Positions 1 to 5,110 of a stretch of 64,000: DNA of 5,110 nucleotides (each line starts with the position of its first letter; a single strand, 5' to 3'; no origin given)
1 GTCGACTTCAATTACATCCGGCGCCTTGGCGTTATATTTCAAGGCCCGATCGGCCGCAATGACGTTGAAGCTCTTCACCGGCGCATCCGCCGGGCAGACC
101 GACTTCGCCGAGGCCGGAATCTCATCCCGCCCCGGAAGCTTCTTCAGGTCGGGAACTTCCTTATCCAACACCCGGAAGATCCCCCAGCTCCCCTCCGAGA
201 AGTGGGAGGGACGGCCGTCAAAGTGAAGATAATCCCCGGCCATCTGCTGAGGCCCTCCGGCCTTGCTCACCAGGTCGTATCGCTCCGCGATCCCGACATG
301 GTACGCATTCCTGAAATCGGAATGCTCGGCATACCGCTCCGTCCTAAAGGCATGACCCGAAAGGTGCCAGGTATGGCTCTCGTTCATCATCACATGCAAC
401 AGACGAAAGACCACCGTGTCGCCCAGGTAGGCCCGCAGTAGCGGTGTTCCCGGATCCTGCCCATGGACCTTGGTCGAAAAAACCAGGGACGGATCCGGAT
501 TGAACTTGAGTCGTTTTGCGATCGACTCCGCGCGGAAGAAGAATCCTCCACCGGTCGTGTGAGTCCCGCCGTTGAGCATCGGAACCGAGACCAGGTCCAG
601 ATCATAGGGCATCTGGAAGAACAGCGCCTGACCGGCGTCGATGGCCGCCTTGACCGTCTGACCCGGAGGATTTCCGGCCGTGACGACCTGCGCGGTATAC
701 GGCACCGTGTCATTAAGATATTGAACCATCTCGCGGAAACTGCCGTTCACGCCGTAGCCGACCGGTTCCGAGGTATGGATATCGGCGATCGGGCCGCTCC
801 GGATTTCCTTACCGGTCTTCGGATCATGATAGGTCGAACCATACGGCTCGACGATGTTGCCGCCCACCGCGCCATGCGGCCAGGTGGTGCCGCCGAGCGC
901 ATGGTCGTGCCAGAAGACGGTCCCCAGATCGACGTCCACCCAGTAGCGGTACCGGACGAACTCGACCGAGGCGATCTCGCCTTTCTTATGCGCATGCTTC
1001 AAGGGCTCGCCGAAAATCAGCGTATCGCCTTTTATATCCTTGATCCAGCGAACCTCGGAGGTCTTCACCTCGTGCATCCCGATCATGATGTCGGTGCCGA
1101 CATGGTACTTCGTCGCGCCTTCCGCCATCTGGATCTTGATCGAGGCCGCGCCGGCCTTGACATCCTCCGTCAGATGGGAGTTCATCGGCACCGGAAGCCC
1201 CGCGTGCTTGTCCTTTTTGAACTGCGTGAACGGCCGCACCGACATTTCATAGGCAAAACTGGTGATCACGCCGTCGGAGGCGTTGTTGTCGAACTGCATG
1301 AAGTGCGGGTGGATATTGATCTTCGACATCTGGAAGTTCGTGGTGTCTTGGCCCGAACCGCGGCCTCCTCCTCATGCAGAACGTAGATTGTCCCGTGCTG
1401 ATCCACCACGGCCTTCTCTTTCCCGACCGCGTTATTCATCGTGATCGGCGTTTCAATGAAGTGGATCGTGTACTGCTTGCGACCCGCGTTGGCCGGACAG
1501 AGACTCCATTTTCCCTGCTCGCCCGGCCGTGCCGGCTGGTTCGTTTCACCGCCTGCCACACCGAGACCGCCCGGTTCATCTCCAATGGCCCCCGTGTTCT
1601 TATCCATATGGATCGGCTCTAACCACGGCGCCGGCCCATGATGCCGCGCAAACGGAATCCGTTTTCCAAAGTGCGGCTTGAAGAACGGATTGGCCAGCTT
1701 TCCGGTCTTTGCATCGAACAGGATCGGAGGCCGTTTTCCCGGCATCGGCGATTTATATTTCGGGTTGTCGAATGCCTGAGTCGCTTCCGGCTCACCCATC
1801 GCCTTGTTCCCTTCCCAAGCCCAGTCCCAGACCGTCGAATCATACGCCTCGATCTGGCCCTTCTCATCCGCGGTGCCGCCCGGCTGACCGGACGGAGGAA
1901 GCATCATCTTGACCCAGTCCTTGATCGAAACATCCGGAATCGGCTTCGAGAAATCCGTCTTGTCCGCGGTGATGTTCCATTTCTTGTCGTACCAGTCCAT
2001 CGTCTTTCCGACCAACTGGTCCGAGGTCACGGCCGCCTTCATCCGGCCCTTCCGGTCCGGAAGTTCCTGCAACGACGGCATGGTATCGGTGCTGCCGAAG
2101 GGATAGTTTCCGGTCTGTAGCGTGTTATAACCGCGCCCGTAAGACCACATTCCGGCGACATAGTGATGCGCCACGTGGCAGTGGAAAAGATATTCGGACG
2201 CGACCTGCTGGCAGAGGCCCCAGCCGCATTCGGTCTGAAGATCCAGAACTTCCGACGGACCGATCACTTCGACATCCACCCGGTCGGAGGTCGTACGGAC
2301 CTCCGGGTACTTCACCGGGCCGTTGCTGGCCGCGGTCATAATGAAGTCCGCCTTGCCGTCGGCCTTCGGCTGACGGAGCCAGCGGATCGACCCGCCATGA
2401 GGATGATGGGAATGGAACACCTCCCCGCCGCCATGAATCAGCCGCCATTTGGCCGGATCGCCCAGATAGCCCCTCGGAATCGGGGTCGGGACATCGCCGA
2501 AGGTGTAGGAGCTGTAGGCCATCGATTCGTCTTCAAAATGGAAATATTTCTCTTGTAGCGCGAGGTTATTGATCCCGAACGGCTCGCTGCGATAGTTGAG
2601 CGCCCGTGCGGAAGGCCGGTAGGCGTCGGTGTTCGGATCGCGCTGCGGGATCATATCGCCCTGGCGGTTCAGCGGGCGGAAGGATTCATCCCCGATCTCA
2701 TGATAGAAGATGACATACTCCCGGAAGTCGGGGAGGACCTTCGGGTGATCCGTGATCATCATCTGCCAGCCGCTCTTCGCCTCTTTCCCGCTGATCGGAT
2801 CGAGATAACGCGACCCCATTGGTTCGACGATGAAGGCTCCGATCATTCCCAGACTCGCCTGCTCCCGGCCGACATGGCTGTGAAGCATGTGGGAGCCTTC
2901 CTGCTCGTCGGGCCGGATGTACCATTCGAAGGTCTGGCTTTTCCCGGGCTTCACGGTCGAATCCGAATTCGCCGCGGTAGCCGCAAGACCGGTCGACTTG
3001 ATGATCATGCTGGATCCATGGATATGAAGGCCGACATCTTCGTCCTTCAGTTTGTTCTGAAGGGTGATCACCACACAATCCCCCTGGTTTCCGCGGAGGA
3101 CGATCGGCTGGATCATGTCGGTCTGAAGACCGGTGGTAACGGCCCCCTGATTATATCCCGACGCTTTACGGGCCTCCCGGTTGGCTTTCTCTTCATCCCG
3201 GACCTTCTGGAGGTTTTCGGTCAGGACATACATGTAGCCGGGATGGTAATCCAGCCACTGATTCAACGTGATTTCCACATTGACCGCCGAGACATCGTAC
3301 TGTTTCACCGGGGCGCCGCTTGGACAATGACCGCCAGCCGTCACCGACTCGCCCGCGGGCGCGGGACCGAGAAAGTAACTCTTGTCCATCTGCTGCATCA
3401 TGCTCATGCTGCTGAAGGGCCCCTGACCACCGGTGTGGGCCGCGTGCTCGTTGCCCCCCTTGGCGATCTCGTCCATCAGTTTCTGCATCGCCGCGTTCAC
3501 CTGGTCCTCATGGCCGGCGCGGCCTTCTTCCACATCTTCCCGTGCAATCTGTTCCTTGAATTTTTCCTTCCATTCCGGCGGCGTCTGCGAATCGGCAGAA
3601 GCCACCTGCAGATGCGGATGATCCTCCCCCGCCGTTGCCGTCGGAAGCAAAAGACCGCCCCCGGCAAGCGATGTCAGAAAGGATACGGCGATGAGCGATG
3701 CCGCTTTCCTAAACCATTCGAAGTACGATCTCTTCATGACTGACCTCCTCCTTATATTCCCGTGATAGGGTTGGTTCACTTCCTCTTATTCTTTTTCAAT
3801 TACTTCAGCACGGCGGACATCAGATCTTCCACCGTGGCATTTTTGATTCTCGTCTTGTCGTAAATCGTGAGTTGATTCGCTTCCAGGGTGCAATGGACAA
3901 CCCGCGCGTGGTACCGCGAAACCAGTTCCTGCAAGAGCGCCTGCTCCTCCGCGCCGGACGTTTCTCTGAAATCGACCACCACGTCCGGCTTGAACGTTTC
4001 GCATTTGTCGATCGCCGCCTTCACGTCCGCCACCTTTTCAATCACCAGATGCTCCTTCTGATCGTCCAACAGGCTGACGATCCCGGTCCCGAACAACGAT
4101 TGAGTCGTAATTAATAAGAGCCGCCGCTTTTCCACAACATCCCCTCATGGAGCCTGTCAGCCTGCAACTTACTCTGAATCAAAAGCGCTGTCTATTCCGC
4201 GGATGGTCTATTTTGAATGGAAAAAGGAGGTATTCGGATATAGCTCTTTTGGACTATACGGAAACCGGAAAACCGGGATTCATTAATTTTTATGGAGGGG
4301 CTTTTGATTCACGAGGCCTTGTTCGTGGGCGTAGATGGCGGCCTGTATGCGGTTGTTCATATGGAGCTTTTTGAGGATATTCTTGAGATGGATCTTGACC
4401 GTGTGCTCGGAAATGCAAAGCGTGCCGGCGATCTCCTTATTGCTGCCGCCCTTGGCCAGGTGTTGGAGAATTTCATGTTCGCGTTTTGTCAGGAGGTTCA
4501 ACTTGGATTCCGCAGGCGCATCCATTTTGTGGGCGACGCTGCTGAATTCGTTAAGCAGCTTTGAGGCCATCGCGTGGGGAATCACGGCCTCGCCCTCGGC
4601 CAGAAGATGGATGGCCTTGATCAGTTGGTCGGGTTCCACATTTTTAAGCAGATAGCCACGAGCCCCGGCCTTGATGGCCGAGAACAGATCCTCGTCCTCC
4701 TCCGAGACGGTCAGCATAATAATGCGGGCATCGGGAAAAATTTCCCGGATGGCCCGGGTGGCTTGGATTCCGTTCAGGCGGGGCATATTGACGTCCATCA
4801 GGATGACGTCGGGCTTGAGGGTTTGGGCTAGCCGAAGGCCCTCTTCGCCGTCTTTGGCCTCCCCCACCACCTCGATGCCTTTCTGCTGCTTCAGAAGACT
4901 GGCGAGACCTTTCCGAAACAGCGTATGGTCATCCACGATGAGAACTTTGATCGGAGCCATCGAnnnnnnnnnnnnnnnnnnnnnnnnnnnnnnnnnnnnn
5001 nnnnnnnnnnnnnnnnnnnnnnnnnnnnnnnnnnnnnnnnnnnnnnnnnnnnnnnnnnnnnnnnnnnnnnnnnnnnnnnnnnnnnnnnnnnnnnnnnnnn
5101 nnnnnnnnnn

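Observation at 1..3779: Two multicopper-oxidase ORFs overlapping out of frame by 64 nt, possibly one large MnxG/ceruloplasmin-type oxidase split by a frameshift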

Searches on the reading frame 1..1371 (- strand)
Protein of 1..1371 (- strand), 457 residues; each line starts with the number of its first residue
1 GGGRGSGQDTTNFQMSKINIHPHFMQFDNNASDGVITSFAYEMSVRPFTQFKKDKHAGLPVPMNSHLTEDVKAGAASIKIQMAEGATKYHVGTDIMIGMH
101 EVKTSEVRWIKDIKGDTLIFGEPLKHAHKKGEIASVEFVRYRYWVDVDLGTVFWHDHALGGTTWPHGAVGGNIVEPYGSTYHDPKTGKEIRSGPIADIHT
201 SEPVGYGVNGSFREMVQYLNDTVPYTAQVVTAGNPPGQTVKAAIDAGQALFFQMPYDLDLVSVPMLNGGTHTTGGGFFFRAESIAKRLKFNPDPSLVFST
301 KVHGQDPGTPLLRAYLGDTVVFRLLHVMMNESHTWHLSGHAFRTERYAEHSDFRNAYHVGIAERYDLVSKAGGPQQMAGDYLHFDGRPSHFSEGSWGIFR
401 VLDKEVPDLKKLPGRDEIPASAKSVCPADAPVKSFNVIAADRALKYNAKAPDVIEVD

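Call 7: search_protein_families(library=pfam, proteins=[window:1-1371:-], max_evalue=0.1)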
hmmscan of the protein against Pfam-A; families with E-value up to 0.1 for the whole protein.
seq(457 aa): 2 families
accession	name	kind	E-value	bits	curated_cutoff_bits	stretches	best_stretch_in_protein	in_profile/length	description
PF07732.21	Cu-oxidase_3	-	0.011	16.2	21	0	133-176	75-116/119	Multicopper oxidase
PF07731.20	Cu-oxidase_2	-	0.014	15.5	20.4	1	304-348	27-70/137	Multicopper oxidase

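Call 8: search_protein_families(library=ncbifam, proteins=[window:1-1371:-], max_evalue=0.1)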
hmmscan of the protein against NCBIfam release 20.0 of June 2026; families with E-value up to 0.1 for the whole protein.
seq(457 aa): 1 family
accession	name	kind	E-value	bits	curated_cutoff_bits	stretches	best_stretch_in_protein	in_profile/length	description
NF041487.1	copper_ox_MnxG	equivalog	1.3e-12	45.6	3100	2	305-415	1244-1362/1894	manganese-oxidizing multicopper oxidase MnxG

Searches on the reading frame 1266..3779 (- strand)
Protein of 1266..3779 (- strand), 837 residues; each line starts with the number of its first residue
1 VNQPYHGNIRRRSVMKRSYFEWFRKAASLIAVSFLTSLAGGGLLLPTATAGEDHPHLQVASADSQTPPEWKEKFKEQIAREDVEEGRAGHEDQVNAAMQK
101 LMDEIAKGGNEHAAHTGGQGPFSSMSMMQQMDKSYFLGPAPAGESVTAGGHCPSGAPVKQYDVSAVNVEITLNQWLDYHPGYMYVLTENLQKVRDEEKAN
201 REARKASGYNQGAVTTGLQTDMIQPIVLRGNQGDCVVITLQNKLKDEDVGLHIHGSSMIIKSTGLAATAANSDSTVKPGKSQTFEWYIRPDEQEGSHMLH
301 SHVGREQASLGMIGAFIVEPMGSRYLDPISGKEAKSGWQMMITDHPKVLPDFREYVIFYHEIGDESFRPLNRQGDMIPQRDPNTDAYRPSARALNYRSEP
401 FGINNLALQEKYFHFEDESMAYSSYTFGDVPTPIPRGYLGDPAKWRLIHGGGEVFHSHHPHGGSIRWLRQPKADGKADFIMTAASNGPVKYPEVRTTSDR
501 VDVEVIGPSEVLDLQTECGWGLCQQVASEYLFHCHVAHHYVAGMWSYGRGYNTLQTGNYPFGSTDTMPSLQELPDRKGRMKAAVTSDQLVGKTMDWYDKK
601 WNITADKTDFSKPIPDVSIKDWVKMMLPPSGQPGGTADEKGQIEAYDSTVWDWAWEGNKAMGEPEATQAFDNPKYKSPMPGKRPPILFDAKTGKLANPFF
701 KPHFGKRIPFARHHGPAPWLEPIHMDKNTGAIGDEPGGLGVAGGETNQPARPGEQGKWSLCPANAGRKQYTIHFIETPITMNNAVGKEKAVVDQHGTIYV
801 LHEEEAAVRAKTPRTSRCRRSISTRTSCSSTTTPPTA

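Call 7: search_protein_families(library=pfam, proteins=[window:1269-3737:-], max_evalue=0.1)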
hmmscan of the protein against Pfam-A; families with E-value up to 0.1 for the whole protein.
seq(823 aa): 2 families
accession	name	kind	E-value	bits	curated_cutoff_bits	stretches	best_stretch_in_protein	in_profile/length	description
PF07732.21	Cu-oxidase_3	-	7.7e-10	39.3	21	1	214-306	29-116/119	Multicopper oxidase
PF07731.20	Cu-oxidase_2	-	7.7e-08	32.6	20.4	1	202-306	24-135/137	Multicopper oxidase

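Call 8: search_protein_families(library=ncbifam, proteins=[window:1269-3737:-], max_evalue=0.1)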
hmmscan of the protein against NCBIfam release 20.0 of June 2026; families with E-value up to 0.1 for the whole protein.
seq(823 aa): 6 families
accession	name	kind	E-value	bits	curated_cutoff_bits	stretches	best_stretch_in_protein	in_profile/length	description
TIGR03388.1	ascorbase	equivalog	2.1e-09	36.6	614.8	1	214-307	34-122/542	L-ascorbate oxidase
NF041487.1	copper_ox_MnxG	equivalog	1.3e-07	28.9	3100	1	482-544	462-525/1894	manganese-oxidizing multicopper oxidase MnxG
TIGR01480.1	copper_res_A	subfamily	9.2e-07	27.7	478.95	1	206-309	70-165/593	copper resistance system multicopper oxidase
TIGR03390.1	ascorbOXfungal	equivalog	2.2e-06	26.5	445.35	1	215-307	42-130/538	L-ascorbate oxidase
TIGR03389.1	laccase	equivalog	0.0069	15.2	558.9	1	214-310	36-127/539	laccase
NF008205.1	PRK10965.1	equivalog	0.012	14.5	525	1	197-306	61-165/529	multicopper oxidase CueO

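Call 12: find_encoding_contigs(protein=window:1266-3779:-, flank=10000, max_places=6)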
Protein window:1266-3779:- (837 aa): no gene with exactly this product is on record in the collection.

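Call 13: find_encoding_contigs(protein=window:1266-3737:-, flank=10000, max_places=6)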
Protein window:1266-3737:- (823 aa): no gene with exactly this product is on record in the collection.

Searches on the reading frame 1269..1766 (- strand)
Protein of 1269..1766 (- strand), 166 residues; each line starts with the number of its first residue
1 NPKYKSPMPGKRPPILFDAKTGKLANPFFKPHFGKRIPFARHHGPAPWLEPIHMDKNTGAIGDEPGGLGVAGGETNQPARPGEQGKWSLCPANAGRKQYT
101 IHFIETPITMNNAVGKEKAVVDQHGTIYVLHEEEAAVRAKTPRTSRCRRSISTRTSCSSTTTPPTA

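Call 31: find_homologous_proteins(query=window:1269-1766:-, max_evalue=1e-10)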
Query seq(166 aa) (166 aa): 15 proteins with E <= 1e-10 among 40 candidates.
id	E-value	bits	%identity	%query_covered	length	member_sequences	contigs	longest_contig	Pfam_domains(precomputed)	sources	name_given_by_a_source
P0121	5.0e-38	149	58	84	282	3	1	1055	-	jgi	jgi:hypothetical protein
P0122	5.3e-37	146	53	84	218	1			-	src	-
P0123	5.8e-35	139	55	84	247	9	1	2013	-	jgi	jgi:hypothetical protein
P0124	1.8e-33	134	50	81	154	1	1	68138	-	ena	-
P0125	1.3e-31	128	50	81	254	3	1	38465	-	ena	-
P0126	2.9e-31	127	55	68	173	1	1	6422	-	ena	-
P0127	3.4e-27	114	54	66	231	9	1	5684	-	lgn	-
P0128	9.3e-26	109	49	77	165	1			-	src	-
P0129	9.8e-23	99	51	67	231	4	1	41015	-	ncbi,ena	-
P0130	2.2e-19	88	52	60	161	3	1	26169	-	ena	-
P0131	1.0e-15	76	66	37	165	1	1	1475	-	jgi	jgi:hypothetical protein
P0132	3.5e-14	71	38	70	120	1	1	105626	-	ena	-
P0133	5.7e-14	71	41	83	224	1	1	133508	-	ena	-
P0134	3.8e-12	65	48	52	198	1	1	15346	-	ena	-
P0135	2.7e-11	62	62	31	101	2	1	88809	-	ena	-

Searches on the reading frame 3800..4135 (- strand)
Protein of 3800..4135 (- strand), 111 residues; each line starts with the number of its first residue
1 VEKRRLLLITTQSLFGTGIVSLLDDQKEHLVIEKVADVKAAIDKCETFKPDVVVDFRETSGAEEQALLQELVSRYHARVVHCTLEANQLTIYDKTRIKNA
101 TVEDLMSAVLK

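Call 42: search_protein_families(library=pfam, proteins=[window:3800-4135:-], max_evalue=0.001)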
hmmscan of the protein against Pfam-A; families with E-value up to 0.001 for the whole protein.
window:3800-4135:- (111 aa): 0 families

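Call 67: find_encoding_contigs(protein=window:3800-4135:-, flank=10000, max_places=10)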
Protein window:3800-4135:- (111 aa): no gene with exactly this product is on record in the collection.

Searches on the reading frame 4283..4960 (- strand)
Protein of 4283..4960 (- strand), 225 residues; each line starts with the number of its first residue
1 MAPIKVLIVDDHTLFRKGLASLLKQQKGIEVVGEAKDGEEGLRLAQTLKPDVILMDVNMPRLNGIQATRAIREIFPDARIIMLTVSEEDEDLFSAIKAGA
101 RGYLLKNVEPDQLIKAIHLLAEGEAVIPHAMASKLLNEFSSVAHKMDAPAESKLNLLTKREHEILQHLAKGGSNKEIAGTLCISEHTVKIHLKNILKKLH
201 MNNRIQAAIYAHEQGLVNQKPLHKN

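Call 21: find_encoding_contigs(protein=window:4283-4960:-, flank=10000, max_places=6)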
Protein window:4283-4960:- (225 aa): 1 contig read that carries it; 1 place shown.
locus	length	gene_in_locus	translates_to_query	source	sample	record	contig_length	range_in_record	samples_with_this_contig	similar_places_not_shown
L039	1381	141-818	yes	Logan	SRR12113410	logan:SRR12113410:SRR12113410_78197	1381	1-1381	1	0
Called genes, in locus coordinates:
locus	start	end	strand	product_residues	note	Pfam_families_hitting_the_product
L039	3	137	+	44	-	?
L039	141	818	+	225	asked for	PF00072:Response_reg, PF00196:GerE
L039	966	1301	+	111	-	-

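Call 42: search_protein_families(library=pfam, proteins=[window:4283-4960:-], max_evalue=0.001)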
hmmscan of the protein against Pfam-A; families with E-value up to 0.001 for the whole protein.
window:4283-4960:- (225 aa): 4 families
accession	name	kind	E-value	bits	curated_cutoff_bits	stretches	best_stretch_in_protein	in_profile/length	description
PF00072.30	Response_reg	-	5.8e-33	113.8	30.2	1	6-117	1-110/111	Response regulator receiver domain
PF00196.25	GerE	-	1.7e-20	72.8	23.5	1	156-211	2-57/57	Bacterial regulatory proteins, luxR family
PF08281.18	Sigma70_r4_2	-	6.4e-05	23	25.7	1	154-199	8-54/54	Sigma-70, region 4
PF13384.12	HTH_23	-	0.00011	22.3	24.6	1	160-194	6-40/50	Homeodomain-like domain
